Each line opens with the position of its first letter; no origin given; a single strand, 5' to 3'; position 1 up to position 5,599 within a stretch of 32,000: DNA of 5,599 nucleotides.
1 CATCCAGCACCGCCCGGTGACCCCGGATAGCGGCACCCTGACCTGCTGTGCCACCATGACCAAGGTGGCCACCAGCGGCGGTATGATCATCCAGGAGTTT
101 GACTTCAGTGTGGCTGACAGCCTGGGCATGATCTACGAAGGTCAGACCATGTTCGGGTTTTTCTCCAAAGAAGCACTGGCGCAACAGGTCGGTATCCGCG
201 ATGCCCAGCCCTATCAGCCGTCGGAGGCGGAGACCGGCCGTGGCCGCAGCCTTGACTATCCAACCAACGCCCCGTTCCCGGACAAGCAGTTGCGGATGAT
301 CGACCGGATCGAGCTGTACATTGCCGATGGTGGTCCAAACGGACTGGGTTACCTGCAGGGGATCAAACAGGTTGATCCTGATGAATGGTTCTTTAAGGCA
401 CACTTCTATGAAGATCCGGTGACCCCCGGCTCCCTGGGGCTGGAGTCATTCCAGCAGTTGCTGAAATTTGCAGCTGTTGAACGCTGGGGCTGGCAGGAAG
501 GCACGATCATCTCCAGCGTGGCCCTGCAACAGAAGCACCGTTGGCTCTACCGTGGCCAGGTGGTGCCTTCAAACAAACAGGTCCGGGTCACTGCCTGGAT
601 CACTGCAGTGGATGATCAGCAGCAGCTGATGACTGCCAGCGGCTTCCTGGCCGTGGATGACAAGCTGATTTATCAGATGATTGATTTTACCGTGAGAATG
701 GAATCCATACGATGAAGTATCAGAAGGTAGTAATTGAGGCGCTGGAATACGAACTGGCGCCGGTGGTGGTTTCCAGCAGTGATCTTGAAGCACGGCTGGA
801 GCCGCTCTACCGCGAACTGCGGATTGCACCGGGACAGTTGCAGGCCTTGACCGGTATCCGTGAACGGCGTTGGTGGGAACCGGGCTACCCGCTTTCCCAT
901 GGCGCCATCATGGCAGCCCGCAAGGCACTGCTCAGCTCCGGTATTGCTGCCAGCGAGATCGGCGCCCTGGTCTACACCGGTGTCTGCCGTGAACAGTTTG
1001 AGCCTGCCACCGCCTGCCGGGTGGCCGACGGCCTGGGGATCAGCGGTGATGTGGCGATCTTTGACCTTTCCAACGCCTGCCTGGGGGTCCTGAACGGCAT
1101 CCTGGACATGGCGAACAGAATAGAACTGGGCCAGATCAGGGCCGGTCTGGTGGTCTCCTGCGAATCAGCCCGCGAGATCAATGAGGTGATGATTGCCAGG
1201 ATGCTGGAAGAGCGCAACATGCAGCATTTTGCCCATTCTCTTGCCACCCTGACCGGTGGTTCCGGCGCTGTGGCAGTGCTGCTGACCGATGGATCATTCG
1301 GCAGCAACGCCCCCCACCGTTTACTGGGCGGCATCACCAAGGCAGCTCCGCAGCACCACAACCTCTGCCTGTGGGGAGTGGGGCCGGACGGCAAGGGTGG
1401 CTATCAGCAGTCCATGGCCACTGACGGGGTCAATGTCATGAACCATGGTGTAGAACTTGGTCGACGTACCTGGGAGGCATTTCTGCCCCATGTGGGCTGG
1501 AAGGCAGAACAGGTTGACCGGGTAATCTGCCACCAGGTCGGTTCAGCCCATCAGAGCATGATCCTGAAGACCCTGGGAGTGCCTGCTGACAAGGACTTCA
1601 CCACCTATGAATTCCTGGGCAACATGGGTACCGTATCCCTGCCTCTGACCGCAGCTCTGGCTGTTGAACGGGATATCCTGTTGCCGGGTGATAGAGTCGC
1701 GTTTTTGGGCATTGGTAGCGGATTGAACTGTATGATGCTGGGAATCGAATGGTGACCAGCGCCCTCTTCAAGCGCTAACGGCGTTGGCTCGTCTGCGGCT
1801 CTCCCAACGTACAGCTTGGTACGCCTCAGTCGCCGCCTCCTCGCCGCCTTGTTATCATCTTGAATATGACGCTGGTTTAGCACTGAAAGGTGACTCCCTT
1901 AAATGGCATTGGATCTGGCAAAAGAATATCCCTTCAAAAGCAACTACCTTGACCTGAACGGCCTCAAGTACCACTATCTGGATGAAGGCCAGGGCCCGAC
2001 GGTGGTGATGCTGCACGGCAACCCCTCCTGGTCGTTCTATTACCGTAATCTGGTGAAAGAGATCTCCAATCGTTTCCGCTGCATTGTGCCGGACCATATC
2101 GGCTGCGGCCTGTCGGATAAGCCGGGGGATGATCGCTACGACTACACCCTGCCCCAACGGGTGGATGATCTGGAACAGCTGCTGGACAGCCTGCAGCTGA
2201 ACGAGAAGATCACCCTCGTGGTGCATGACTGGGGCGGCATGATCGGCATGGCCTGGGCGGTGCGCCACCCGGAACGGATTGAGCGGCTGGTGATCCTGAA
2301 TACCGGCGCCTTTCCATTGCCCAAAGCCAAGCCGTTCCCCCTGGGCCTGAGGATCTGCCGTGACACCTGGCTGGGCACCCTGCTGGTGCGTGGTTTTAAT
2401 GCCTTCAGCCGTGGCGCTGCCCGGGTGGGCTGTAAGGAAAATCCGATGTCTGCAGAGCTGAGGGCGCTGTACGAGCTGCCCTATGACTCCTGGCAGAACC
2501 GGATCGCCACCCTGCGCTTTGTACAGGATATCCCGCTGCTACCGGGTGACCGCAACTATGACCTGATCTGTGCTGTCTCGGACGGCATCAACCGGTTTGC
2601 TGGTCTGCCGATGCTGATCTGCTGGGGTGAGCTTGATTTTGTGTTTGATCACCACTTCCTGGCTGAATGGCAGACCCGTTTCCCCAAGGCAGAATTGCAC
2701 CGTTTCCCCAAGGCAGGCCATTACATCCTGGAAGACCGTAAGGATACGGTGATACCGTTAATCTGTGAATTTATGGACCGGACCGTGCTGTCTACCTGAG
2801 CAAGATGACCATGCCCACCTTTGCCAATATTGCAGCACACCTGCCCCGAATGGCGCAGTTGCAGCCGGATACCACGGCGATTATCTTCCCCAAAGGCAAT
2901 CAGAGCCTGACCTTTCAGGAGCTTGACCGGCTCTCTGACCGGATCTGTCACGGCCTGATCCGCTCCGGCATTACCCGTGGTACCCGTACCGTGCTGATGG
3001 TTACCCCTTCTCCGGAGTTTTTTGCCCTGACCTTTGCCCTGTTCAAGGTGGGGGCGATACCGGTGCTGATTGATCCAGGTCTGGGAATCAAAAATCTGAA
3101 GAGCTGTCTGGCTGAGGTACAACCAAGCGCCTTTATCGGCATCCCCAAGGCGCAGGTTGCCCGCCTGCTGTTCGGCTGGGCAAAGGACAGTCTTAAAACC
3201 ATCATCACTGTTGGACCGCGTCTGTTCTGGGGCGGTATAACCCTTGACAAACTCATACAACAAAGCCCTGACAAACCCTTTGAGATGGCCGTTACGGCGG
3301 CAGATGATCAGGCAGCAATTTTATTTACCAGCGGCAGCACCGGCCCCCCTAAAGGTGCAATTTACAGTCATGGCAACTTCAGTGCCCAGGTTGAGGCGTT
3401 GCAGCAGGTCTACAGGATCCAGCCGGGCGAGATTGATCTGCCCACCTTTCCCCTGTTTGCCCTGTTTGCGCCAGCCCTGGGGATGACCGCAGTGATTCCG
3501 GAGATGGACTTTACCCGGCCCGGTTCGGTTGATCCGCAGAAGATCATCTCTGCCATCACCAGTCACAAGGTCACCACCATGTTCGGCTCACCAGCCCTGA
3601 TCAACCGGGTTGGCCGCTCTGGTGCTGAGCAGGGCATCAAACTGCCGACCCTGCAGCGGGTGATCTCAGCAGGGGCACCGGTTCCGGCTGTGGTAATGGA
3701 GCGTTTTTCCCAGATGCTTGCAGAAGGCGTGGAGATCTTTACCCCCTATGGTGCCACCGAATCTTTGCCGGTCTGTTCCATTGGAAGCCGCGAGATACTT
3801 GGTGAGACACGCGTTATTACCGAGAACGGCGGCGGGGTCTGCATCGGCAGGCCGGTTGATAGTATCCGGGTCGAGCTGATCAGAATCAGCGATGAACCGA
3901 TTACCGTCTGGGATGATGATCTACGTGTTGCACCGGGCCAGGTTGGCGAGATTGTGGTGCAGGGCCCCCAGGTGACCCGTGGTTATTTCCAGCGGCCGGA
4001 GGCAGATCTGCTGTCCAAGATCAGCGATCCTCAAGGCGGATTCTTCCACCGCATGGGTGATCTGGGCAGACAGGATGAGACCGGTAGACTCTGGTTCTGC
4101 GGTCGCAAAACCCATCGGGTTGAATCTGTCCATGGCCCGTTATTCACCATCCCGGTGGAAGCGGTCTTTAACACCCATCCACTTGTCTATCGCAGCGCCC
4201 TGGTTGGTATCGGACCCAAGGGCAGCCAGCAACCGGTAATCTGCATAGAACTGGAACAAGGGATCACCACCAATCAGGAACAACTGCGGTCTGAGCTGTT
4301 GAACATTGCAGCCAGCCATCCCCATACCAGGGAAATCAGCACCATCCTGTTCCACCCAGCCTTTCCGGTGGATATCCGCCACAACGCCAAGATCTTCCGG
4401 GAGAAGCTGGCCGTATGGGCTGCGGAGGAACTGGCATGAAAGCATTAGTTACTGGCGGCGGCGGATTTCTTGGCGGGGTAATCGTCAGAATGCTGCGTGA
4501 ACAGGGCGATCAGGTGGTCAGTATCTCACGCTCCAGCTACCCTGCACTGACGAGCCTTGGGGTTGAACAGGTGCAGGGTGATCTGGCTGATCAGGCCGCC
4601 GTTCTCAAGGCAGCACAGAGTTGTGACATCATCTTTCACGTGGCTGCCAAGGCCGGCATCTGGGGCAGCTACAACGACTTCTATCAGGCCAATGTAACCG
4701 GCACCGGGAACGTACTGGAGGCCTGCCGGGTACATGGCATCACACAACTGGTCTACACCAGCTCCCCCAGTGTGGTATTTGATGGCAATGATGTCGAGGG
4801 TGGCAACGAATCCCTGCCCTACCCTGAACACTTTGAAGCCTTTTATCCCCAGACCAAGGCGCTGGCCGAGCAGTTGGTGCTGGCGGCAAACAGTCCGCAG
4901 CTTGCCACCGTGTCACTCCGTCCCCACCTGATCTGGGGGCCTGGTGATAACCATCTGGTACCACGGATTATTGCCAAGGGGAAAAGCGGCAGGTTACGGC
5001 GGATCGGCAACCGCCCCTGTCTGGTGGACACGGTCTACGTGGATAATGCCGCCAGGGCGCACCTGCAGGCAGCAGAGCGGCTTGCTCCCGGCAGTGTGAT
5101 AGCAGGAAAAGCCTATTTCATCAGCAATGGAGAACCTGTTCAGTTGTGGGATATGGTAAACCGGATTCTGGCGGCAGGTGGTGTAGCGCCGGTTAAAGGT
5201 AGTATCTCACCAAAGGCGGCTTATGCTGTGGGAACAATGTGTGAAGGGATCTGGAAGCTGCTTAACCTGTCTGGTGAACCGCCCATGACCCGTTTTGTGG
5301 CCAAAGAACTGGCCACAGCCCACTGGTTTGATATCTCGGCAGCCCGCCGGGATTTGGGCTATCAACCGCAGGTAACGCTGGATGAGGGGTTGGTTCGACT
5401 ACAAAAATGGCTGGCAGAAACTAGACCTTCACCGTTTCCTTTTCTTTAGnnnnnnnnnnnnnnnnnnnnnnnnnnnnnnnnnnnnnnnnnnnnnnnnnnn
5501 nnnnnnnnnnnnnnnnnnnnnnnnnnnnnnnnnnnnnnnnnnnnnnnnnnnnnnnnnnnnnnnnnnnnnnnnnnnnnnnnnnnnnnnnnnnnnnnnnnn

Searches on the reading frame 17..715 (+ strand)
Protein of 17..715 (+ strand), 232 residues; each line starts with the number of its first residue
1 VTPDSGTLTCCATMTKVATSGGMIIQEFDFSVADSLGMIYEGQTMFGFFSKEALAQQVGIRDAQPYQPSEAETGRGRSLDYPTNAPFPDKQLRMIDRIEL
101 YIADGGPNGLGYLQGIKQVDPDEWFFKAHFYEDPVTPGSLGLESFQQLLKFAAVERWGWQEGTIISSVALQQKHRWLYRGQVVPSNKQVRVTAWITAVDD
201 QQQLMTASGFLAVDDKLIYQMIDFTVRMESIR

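Call 71: search_protein_families(library=pfam, proteins=[window:17-715:+], max_evalue=0.00001)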
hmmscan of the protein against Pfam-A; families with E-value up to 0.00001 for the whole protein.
window:17-715:+ (232 aa): 1 family
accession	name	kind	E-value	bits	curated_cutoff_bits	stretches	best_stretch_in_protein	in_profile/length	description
PF07977.19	FabA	-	6e-32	110.6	23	1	88-221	2-137/138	FabA-like domain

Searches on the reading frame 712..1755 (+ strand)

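Call 71: search_protein_families(library=pfam, proteins=[window:712-1755:+], max_evalue=0.00001)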
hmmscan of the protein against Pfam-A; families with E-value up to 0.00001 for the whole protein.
window:712-1755:+ (347 aa): 2 families
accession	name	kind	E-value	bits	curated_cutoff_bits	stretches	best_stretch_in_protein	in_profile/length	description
PF08541.16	ACP_syn_III_C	-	1.2e-16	61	26.6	1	261-347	4-90/90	3-Oxoacyl-[acyl-carrier-protein (ACP)] synthase III C terminal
PF00108.29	Thiolase_N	-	4.3e-06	26.7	26.4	0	68-161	30-123/260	Thiolase, N-terminal domain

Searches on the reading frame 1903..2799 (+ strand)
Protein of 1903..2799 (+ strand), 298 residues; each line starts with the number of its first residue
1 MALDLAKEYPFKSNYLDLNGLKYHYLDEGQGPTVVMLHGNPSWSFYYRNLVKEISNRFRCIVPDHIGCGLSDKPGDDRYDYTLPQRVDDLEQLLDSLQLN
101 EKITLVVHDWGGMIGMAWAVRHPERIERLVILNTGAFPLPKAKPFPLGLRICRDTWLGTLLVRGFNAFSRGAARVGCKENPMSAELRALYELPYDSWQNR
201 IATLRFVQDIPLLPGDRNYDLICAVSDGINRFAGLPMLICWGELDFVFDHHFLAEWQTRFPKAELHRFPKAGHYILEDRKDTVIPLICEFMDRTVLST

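Call 71: search_protein_families(library=pfam, proteins=[window:1903-2799:+], max_evalue=0.00001)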
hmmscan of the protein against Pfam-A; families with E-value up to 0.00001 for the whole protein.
window:1903-2799:+ (298 aa): 3 families
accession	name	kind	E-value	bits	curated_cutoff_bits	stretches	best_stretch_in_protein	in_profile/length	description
PF00561.26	Abhydrolase_1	-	9.9e-33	114.2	25.8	1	32-143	1-113/245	alpha/beta hydrolase fold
PF12697.13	Abhydrolase_6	-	9.4e-21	75.9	26.3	1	34-283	1-214/217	Alpha/beta hydrolase family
PF12146.15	Hydrolase_4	-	4.2e-11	43.1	27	1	33-279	6-238/239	Serine aminopeptidase, S33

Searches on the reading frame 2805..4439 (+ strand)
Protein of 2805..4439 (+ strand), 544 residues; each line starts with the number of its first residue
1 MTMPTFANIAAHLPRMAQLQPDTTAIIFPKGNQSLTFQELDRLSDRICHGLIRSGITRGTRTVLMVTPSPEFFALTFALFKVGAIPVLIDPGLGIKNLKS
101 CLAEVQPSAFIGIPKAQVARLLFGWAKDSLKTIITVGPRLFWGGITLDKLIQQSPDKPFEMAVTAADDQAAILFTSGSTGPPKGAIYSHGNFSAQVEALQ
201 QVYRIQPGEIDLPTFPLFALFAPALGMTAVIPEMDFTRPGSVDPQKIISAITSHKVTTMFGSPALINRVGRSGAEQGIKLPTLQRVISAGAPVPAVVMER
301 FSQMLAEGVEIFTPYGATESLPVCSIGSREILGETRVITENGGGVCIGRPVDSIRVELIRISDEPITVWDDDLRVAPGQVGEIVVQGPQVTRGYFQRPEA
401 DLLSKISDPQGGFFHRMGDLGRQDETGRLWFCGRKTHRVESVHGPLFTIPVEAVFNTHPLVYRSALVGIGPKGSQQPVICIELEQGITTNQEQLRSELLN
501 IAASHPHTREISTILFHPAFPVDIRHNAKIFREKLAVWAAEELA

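Call 71: search_protein_families(library=pfam, proteins=[window:2805-4439:+], max_evalue=0.00001)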
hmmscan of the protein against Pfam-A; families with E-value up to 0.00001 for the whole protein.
window:2805-4439:+ (544 aa): 1 family
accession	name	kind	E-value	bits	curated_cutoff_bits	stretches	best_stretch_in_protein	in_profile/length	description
PF00501.34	AMP-binding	-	3.6e-59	200.9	29.9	1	16-395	4-384/384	AMP-binding enzyme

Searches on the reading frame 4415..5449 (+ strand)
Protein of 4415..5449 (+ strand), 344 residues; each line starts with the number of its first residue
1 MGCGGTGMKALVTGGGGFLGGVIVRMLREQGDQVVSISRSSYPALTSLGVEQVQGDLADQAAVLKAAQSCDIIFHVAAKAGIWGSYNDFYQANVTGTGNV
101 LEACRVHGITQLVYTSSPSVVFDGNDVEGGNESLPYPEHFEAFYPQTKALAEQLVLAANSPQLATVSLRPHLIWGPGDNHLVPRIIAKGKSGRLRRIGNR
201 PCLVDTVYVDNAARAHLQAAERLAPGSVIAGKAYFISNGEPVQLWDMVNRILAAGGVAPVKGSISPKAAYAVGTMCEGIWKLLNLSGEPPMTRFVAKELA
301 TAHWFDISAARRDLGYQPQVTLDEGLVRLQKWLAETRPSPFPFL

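Call 71: search_protein_families(library=pfam, proteins=[window:4415-5449:+], max_evalue=0.00001)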
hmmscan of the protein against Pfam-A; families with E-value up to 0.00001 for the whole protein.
window:4415-5449:+ (344 aa): 8 families
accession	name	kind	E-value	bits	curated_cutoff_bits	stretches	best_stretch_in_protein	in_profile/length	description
PF01073.25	3Beta_HSD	-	1.3e-59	202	22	1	11-256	1-269/280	3-beta hydroxysteroid dehydrogenase/isomerase family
PF01370.27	Epimerase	-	6e-34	118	20.9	1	10-223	1-228/240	NAD dependent epimerase/dehydratase family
PF07993.18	NAD_binding_4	-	2.3e-17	63.5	20.1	1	63-175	82-209/258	Male sterility protein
PF16363.11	GDP_Man_Dehyd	-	1.8e-16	61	27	1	11-326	1-329/332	GDP-mannose 4,6 dehydratase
PF04321.23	RmlD_sub_bind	-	3e-15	56.5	27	1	8-259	1-235/287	RmlD substrate binding domain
PF13460.12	NAD_binding_10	-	1e-11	45.5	27.2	1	14-155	1-131/184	NAD(P)H-binding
PF02719.21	Polysacc_synt_2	-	9.1e-07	28.8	20.2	0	11-117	2-128/293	Polysaccharide biosynthesis protein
PF05368.20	NmrA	-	2.2e-06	27.9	27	1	10-117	5-107/298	NmrA-like family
